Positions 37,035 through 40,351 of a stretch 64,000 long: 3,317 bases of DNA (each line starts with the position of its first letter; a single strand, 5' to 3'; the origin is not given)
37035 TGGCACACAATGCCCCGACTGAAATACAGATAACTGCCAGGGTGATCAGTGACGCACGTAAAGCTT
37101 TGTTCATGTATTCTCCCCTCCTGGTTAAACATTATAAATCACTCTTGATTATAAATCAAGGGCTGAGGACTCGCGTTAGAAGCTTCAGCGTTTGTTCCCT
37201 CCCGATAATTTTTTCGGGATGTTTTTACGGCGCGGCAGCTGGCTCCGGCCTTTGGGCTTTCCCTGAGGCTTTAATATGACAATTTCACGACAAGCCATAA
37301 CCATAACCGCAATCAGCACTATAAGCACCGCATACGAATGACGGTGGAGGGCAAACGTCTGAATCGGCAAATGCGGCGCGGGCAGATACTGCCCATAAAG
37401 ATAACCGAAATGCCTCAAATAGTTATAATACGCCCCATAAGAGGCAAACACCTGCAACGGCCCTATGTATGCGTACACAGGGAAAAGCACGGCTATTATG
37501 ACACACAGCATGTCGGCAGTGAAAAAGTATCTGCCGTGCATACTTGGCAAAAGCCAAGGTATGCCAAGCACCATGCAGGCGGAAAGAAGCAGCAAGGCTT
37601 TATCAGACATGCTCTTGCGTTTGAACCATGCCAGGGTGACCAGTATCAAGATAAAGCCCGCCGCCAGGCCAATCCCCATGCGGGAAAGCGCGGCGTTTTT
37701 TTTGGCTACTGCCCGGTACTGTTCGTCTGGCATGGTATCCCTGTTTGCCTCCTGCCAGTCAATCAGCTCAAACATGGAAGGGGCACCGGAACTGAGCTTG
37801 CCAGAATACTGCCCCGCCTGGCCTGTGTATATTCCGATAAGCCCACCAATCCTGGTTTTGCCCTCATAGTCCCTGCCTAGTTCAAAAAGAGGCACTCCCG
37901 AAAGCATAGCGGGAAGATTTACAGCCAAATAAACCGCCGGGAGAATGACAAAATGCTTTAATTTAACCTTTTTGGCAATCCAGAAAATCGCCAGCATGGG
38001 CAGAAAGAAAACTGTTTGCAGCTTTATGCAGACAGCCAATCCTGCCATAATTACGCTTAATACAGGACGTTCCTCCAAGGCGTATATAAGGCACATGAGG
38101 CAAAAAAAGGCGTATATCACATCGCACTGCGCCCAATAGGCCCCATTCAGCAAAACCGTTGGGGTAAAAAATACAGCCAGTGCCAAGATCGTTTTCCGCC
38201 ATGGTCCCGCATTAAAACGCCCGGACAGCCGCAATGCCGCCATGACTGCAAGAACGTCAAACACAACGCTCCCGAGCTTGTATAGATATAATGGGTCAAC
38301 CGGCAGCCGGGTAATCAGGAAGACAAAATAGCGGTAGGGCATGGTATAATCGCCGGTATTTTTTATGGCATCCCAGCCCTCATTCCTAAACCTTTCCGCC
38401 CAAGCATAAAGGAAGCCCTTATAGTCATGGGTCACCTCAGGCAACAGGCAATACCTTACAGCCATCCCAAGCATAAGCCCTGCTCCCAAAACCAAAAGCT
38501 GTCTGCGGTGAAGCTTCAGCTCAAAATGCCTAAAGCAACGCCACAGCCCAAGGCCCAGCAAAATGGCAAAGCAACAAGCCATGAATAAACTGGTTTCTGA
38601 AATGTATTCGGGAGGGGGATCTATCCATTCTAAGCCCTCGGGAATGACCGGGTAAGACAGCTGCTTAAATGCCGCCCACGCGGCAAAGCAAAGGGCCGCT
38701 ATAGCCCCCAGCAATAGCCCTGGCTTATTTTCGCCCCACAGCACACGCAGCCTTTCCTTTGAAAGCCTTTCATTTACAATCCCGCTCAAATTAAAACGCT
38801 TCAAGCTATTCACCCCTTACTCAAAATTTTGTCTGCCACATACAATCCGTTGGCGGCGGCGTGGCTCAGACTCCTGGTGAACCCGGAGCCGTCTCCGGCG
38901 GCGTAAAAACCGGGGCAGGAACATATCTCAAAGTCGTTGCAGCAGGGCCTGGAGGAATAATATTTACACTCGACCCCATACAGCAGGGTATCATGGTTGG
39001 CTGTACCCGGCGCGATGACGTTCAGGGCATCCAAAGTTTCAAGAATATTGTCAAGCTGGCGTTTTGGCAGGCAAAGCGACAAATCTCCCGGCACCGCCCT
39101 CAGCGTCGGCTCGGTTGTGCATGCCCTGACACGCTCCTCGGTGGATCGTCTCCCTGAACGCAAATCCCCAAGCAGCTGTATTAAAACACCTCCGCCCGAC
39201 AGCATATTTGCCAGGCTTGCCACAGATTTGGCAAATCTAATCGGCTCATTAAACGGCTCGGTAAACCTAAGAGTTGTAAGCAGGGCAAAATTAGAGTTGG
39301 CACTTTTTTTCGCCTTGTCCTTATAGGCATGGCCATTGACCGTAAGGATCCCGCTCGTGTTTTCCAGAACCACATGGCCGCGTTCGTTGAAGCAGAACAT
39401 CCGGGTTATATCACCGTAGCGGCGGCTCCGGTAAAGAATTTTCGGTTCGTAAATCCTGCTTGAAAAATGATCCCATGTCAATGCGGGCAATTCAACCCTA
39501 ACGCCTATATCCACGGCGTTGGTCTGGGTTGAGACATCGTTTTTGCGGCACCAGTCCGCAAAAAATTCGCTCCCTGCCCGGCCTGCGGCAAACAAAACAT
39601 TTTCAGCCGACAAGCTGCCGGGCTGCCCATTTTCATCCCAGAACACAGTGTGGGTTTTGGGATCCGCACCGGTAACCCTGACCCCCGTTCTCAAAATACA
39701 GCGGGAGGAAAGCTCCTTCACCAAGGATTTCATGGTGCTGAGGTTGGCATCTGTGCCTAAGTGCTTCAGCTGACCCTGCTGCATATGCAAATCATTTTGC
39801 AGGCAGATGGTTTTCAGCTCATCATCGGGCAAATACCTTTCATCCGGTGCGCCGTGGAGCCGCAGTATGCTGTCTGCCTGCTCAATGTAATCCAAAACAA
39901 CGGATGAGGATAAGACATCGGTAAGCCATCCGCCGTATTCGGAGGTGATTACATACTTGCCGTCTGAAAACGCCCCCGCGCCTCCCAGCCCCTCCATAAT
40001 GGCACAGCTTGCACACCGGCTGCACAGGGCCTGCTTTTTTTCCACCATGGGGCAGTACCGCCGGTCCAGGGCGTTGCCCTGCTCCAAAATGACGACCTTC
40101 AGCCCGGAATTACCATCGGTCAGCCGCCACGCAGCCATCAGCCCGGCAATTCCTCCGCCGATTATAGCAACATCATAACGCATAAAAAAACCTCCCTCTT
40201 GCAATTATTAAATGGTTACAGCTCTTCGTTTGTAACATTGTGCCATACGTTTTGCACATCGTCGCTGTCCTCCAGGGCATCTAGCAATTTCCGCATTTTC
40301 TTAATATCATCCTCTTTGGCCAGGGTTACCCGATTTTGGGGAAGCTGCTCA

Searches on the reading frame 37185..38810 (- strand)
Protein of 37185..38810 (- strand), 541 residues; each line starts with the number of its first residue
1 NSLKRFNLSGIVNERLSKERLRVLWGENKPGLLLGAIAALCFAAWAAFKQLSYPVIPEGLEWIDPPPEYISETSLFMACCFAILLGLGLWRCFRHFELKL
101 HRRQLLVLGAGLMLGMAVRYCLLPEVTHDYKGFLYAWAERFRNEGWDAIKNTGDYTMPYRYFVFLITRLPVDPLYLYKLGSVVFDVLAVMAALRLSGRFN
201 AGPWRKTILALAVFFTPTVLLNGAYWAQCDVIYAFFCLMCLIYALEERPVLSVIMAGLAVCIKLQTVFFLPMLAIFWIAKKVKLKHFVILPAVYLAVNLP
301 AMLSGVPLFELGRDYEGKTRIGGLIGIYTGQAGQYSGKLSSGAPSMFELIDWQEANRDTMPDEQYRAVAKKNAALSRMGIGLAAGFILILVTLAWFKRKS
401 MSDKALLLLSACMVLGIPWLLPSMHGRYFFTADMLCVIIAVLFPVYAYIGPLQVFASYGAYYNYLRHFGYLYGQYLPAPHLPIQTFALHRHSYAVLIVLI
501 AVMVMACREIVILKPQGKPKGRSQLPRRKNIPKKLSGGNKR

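Call 43: search_protein_families(library=pfam, proteins=[window:37185-38810:-], max_evalue=0.001)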
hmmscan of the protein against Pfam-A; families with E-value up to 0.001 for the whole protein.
window:37185-38810:- (541 aa): 1 family
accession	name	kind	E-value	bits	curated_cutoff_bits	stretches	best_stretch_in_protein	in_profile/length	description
PF09594.16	GT87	-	6.3e-06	26.6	25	1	175-281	20-125/237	Glycosyltransferase family 87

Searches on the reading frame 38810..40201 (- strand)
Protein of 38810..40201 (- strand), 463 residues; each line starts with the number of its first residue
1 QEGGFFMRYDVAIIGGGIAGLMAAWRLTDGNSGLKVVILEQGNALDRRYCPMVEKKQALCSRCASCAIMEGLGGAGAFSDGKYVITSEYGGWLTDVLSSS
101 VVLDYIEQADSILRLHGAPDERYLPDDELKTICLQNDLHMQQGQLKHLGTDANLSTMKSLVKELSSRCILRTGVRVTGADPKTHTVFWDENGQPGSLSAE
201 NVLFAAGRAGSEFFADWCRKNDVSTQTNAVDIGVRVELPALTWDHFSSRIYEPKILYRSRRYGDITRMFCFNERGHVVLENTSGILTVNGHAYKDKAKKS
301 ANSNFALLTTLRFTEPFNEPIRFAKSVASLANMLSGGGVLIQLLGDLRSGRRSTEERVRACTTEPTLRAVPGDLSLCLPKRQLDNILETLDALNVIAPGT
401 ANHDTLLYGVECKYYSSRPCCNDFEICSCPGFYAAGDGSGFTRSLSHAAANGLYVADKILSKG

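Call 43: search_protein_families(library=pfam, proteins=[window:38810-40201:-], max_evalue=0.001)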
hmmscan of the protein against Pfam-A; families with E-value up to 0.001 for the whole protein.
window:38810-40201:- (463 aa): 9 families
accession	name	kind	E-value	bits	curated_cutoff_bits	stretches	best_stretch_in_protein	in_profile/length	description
PF21688.3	FAD-depend_C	-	1.5e-07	32.3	27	1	269-413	49-196/197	FAD-dependent protein, C-terminal domain-like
PF01266.30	DAO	-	1.9e-07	31.4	27.9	1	10-43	1-32/353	FAD dependent oxidoreductase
PF07992.20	Pyr_redox_2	-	2.7e-07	30.7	26.1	1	9-207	1-108/291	Pyridine nucleotide-disulphide oxidoreductase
PF13450.12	NAD_binding_8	-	3.3e-06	27.7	21.9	1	13-43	1-29/68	NAD(P)-binding Rossmann-like domain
PF05834.18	Lycopene_cycl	-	7.2e-06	25.8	23.4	1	10-45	1-36/380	Lycopene cyclase protein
PF00890.30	FAD_binding_2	-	2.1e-05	24.4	20.4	1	10-44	1-33/414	FAD binding domain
PF03486.20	HI0933_like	-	6.6e-05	22.9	50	1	10-47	2-37/244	HI0933-like protein Rossmann domain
PF01134.28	GIDA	-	0.00015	21.4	22.1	0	10-44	1-29/391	Glucose inhibited division protein A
PF01946.23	Thi4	-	0.0002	21.1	26.2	1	6-41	15-49/235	Thi4 family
